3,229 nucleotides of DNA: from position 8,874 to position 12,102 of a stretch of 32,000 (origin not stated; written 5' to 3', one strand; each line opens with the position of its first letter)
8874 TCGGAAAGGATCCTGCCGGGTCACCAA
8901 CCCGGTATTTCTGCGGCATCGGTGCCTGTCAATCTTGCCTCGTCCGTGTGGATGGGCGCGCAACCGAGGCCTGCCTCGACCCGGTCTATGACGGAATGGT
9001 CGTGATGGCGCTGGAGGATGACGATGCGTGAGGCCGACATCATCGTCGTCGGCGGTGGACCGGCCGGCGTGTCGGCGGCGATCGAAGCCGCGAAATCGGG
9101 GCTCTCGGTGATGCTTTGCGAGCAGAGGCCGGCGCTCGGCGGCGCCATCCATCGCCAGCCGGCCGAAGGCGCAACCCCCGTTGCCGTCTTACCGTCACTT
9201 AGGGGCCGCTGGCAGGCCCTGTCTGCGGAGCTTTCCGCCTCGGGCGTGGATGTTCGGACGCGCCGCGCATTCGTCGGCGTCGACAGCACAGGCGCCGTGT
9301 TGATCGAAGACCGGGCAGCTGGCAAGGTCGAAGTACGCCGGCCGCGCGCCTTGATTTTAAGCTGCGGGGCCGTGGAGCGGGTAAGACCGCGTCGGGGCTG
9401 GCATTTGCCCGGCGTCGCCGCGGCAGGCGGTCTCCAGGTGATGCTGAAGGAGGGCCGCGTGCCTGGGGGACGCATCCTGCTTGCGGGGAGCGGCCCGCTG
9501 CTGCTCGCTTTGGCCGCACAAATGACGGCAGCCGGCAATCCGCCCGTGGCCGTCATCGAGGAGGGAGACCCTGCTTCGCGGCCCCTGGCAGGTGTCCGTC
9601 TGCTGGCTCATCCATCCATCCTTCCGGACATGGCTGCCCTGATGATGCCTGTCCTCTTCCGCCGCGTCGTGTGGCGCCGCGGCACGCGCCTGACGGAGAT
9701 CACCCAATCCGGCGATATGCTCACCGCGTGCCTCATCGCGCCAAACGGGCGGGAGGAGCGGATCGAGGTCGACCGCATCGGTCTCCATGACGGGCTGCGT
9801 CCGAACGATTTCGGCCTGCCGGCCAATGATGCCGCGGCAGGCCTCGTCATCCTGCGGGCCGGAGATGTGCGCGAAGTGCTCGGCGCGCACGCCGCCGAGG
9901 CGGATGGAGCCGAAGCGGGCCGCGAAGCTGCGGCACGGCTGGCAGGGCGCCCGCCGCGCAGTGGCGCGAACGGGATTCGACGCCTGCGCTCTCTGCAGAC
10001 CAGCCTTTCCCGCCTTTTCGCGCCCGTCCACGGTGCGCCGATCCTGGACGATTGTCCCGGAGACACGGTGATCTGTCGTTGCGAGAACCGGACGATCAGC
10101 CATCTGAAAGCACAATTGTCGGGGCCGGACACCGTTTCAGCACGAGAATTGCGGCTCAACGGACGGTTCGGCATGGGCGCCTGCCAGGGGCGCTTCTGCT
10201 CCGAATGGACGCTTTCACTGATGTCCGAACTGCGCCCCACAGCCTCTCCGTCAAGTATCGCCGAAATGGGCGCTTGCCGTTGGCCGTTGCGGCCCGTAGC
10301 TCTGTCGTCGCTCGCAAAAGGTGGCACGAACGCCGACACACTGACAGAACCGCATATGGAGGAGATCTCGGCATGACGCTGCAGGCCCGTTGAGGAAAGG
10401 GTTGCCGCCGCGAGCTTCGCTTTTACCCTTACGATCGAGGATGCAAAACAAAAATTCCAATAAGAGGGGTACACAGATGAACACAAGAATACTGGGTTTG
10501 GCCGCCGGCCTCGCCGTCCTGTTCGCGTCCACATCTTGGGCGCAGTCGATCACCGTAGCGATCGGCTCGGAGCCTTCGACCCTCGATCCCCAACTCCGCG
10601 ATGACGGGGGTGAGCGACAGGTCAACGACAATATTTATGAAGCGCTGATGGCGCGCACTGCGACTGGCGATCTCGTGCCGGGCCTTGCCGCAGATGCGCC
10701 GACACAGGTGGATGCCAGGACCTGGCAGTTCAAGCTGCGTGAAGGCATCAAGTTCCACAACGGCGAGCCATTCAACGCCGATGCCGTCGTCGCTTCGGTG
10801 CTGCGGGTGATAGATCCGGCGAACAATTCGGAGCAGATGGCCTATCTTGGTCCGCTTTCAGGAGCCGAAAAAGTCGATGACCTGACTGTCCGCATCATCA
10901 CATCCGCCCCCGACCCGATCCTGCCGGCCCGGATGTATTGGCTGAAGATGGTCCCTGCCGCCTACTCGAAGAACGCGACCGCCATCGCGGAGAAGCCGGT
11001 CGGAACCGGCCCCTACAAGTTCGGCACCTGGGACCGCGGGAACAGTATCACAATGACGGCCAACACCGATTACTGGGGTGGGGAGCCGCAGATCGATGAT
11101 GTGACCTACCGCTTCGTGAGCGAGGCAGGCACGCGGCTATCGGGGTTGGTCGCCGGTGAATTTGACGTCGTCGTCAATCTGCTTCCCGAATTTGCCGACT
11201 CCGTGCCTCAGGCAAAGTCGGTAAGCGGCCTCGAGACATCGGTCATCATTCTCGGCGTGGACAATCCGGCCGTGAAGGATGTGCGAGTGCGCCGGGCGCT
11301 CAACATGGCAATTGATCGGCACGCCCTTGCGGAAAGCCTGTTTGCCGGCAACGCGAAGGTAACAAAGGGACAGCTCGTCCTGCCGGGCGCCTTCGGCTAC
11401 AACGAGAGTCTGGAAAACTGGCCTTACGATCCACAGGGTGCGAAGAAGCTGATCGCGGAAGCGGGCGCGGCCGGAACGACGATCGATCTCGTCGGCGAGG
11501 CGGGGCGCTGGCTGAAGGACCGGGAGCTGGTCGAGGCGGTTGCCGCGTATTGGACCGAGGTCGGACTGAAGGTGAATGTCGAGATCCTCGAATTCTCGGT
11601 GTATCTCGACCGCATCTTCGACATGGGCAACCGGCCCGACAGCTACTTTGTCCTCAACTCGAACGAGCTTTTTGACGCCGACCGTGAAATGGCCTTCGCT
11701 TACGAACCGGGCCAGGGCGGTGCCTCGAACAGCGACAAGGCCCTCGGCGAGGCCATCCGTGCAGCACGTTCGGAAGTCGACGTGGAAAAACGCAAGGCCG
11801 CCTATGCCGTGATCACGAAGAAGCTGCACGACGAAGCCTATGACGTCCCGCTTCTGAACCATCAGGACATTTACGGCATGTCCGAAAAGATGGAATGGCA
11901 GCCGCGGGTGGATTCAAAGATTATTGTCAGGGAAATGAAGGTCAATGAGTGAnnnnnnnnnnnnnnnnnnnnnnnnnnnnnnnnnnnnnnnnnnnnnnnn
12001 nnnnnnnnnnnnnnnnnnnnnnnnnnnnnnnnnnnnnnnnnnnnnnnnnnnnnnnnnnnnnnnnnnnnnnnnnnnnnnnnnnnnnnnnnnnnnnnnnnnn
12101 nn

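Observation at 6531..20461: LysR-controlled 13-cistron operon: HcnCAB/opine-oxidase-like flavoenzyme, amidase with hidden small partner, twin-receptor Dpp-type importer, TauE and atypical SDR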

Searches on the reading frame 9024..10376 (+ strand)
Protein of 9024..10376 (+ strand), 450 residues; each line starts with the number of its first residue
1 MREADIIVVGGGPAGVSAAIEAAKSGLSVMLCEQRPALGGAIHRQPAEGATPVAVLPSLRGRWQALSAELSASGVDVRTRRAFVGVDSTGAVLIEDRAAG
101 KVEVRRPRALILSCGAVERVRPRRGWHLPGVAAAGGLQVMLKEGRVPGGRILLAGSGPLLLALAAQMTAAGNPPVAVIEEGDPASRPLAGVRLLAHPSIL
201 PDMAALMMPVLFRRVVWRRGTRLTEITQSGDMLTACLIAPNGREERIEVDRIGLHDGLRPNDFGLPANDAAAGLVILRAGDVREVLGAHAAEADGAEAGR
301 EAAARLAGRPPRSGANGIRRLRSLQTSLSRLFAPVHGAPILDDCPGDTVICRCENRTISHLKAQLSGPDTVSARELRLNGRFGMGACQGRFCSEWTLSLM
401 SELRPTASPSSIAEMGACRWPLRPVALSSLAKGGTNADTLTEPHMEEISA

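Call 5: search_protein_families(library=pfam, proteins=[window:9024-10376:+])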
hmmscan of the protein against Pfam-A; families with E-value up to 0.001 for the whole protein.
window:9024-10376:+ (450 aa): 9 families
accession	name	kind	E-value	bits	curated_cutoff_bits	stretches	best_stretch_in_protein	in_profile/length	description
PF07992.20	Pyr_redox_2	-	1.2e-13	51.6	26.1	1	5-274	2-249/291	Pyridine nucleotide-disulphide oxidoreductase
PF12831.13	FAD_oxidored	-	1.2e-11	45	27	1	5-45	1-41/416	FAD dependent oxidoreductase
PF13450.12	NAD_binding_8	-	1.6e-08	35.1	21.9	1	8-49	1-42/68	NAD(P)-binding Rossmann-like domain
PF01266.30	DAO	-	5.2e-08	33.2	27.9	1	5-44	1-41/353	FAD dependent oxidoreductase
PF00890.30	FAD_binding_2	-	6.2e-08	32.7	20.4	1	5-43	1-39/414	FAD binding domain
PF03486.20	HI0933_like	-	1.3e-06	28.5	50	1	5-40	2-37/244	HI0933-like protein Rossmann domain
PF01946.23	Thi4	-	1.6e-06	28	26.2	1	3-42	17-57/235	Thi4 family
PF01134.28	GIDA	-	2.4e-06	27.3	22.1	1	5-35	1-31/391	Glucose inhibited division protein A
PF13738.12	Pyr_redox_3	-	0.00019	21.2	30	1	7-47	1-41/305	Pyridine nucleotide-disulphide oxidoreductase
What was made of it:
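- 9024..10376 (+): g3, alpha subunit (HcnB/OdhA/NoxA-like). Pfam Pyr_redox_2 and FAD_oxidored (call 5).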

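Call 6: search_protein_families(library=ncbifam, proteins=[window:9024-10376:+])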
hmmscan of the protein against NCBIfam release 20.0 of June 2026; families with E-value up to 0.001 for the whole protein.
window:9024-10376:+ (450 aa): 61 families (the best 25 are shown)
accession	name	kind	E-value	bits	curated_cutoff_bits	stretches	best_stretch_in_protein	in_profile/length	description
TIGR01372.1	soxA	subfamily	1.9e-14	52.4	1164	1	4-179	169-353/996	sarcosine oxidase subunit alpha family protein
TIGR03377.1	glycerol3P_GlpA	equivalog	8e-13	47.7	552.8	1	340-410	413-483/530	anaerobic glycerol-3-phosphate dehydrogenase subunit GlpA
NF008313.0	PRK11101.1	equivalog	5e-11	41.9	425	1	345-414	428-497/548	anaerobic glycerol-3-phosphate dehydrogenase subunit A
TIGR03997.1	mycofact_OYE_2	equivalog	6.9e-09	34.6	793.15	1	4-175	380-530/645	mycofactocin system FadH/OYE family oxidoreductase 2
NF004789.0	PRK06134.1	subfamily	1.5e-08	33.7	747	1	2-41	11-50/581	FAD-dependent oxidoreductase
NF003585.0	PRK05249.1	equivalog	1e-07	31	465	1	3-42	6-45/464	Si-specific NAD(P)(+) transhydrogenase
NF005882.1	PRK07843.1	equivalog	1e-07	30.8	788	1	4-45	2-43/547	3-oxosteroid 1-dehydrogenase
TIGR01350.1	lipoamide_DH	equivalog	2.4e-07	29.8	408.8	1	4-41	2-38/461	dihydrolipoyl dehydrogenase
NF009477.0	PRK12843.1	equivalog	2.4e-07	29.6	758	1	3-41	16-54/578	FAD-dependent oxidoreductase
NF006593.0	PRK09126.1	equivalog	4.1e-07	29.2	420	1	2-37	3-38/393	5-demethoxyubiquinol-8 5-hydroxylase UbiM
TIGR02032.1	GG-red-SF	subfamily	6e-07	29.4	158.8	1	5-35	2-32/297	geranylgeranyl reductase family protein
TIGR03467.1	HpnE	equivalog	7.7e-07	28.8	283.05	1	6-41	1-36/430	hydroxysqualene dehydroxylase HpnE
TIGR00292.1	TIGR00292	equivalog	1.6e-06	27.6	148.3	1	3-42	21-60/254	sulfide-dependent adenosine diphosphate thiazole synthase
NF041160.1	DGGPL_Thplmales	equivalog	1.6e-06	27.3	780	1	2-42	2-42/396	digeranylgeranylglycerophospholipid reductase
TIGR03140.1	AhpF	equivalog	1.9e-06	26.7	502.9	1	3-43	212-250/515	alkyl hydroperoxide reductase subunit F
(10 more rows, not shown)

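Call 34: search_solved_structures(query=window:9024-10376:+, max_evalue=0.001)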
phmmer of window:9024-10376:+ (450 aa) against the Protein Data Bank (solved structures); distinct sequences matched with E-value up to 0.001: 34.
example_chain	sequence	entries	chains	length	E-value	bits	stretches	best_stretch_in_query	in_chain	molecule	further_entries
1vrq_A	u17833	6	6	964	4.3e-07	32.6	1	4-180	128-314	Sarcosine oxidase alpha subunit | Subunit alpha of sarcosine oxidase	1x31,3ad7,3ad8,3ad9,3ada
2gag_A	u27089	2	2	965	1.3e-05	27.7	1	4-183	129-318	heterotetrameric sarcosine oxidase alpha-subunit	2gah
3cty_A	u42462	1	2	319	4e-05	26.1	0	2-41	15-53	Thioredoxin reductase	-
1y56_A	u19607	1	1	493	4.6e-05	25.9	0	4-156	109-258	hypothetical protein PH1363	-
1jeh_A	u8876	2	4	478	5.8e-05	25.6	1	4-55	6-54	DIHYDROLIPOAMIDE DEHYDROGENASE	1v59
7jyp_A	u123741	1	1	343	6.6e-05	25.4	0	5-44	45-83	Thioredoxin reductase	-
3oz2_A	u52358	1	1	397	8.8e-05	25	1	3-43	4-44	Digeranylgeranylglycerophospholipid reductase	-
5uwy_A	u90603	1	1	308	0.00016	24.2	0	5-41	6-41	Thioredoxin reductase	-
7u6l_A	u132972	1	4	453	0.00017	24.1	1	5-42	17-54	Amine oxidase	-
7e7h_A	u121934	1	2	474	0.00018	24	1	5-42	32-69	Amino_oxidase domain-containing protein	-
4zn0_A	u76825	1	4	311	0.0002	23.8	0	5-113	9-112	Thioredoxin reductase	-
3rha_A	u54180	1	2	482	0.00022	23.7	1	3-50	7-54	Putrescine oxidase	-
7a7b_A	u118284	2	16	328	0.00028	23.3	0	1-36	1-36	YpdA family putative bacillithiol disulfide reductase Bdr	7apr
7a76_A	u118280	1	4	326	0.00031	23.2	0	2-46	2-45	THIOREDOXIN REDUCTASE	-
1lj1_A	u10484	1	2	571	0.00035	23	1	4-42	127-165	flavocytochrome c3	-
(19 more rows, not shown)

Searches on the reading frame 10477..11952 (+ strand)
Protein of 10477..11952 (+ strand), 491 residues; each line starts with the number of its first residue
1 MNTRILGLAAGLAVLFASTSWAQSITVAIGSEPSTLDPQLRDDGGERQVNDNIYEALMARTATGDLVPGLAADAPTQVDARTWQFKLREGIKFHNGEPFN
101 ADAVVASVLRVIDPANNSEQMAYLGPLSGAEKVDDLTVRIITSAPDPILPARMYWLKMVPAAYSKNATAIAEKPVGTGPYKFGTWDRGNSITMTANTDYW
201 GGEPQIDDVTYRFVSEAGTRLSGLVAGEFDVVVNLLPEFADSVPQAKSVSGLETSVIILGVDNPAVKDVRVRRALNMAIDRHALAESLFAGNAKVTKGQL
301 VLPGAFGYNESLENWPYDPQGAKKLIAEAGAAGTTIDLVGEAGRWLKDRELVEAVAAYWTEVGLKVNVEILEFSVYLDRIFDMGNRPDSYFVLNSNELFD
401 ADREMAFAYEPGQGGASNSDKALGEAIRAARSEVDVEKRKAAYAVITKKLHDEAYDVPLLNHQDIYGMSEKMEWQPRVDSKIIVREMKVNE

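Call 5: search_protein_families(library=pfam, proteins=[window:10477-11952:+])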
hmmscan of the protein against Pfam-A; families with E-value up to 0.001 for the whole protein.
window:10477-11952:+ (491 aa): 1 family
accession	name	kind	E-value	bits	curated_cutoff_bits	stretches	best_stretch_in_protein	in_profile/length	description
PF00496.27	SBP_bac_5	-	1.2e-77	261.9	32.4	1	66-383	2-341/368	Bacterial extracellular solute-binding proteins, family 5 Middle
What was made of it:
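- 10477..11952 (+): g4, periplasmic binding protein 1 (cluster C, Dpp/Opp type); belongs to module B. Pfam SBP_bac_5, E 1e-77 (call 5).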

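Call 6: search_protein_families(library=ncbifam, proteins=[window:10477-11952:+])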
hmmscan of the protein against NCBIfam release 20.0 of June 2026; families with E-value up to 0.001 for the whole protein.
window:10477-11952:+ (491 aa): 11 families
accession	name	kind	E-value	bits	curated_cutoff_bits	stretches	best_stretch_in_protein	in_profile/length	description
NF045468.1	Opp5A_nikA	equivalog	4.8e-47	160.6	600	1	22-331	17-318/488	nickel ABC transporter substrate-binding protein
NF011942.0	PRK15413.1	equivalog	1.9e-44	152.3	594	1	9-332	12-344/512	glutathione ABC transporter substrate-binding protein GsiB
TIGR02294.1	nickel_nikA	equivalog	1.1e-43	149.5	393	1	23-462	6-473/501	nickel ABC transporter substrate-binding protein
NF043070.1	DppA_dipep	equivalog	1.1e-37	129.8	1005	1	6-466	11-509/535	dipeptide ABC transporter periplasmic-binding protein DppA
NF045467.1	Opp4A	equivalog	2.2e-37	128.6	650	2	128-473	154-539/556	oligopeptide ABC transporter substrate-binding protein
TIGR04028.1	SBP_KPN_01854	hypoth_equivalog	4.2e-30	104.8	468.5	1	61-472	39-490/509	TIGR04028 family ABC transporter substrate-binding protein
NF047575.1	opine_bind_CntA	exception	2.5e-28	98.9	800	1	45-331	57-360/535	staphylopine-dependent metal ABC transporter substrate-binding lipoprotein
NF011684.0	PRK15104.1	equivalog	9.4e-25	87.3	947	1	23-379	39-429/543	oligopeptide ABC transporter substrate-binding protein OppA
NF011689.0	PRK15109.1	equivalog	4.1e-22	78.5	560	1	52-383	64-428/547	ABC transporter substrate-binding protein SapA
NF007287.0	PRK09755.1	equivalog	3.8e-14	52.4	1098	1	28-290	38-327/535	ABC transporter substrate-binding protein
NF010149.0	PRK13626.1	equivalog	4.1e-10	38.9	476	1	51-221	148-311/552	HTH-type transcriptional regulator SgrR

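Call 32: search_solved_structures(query=window:10477-11952:+, max_evalue=1e-20)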
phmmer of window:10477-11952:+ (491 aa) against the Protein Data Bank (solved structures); distinct sequences matched with E-value up to 1e-20: 39.
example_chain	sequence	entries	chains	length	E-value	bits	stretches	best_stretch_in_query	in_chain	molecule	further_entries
5u4o_A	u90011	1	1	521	2.9e-43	151.6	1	24-459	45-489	ABC transporter substrate-binding protein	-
1uqw_A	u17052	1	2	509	1.6e-40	142.5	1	21-370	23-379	PUTATIVE BINDING PROTEIN YLIB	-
8z1y_F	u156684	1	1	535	7.3e-37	130.4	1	7-465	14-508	Dipeptide-binding protein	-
8z1z_F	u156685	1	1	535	1.4e-36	129.5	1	7-465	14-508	Dipeptide-binding protein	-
5f1q_A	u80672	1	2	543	3.7e-36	128.1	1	3-466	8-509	Periplasmic dipeptide transport protein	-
8caw_A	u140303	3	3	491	8.4e-36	126.9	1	27-476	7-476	Agrocinopine utilization periplasmic binding protein AccA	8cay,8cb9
8c6r_A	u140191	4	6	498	8.7e-36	126.9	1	27-476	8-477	Agrocinopine utilization periplasmic binding protein AccA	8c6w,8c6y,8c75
1dpp_A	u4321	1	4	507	1.4e-35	126.2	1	32-464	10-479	DIPEPTIDE BINDING PROTEIN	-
1dpe_A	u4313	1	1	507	1.6e-35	126.1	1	33-465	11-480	DIPEPTIDE-BINDING PROTEIN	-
6hlx_A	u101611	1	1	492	3.8e-35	124.8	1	28-411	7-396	AgaA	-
8c6u_A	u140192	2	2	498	4.8e-35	124.5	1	27-476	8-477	Agrocinopine utilization periplasmic binding protein AccA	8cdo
4ra1_A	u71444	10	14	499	5.8e-35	124.2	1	26-367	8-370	ABC transporter, substrate binding protein (Agrocinopines A and B) | ABC transporter substrate-binding protein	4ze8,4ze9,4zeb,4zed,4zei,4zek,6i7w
8cke_A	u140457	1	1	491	5.9e-35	124.2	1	27-367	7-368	ABC transporter substrate-binding protein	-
4zec_A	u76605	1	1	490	6.1e-35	124.1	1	27-367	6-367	ABC transporter, substrate binding protein (Agrocinopines A and B)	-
8efz_A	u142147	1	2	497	3.7e-34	121.5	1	32-470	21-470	Extracellular solute-binding protein family 5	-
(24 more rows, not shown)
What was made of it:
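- Among the closer solved relatives of the binding protein are the opine receptors AccA and AgaA (call 32).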
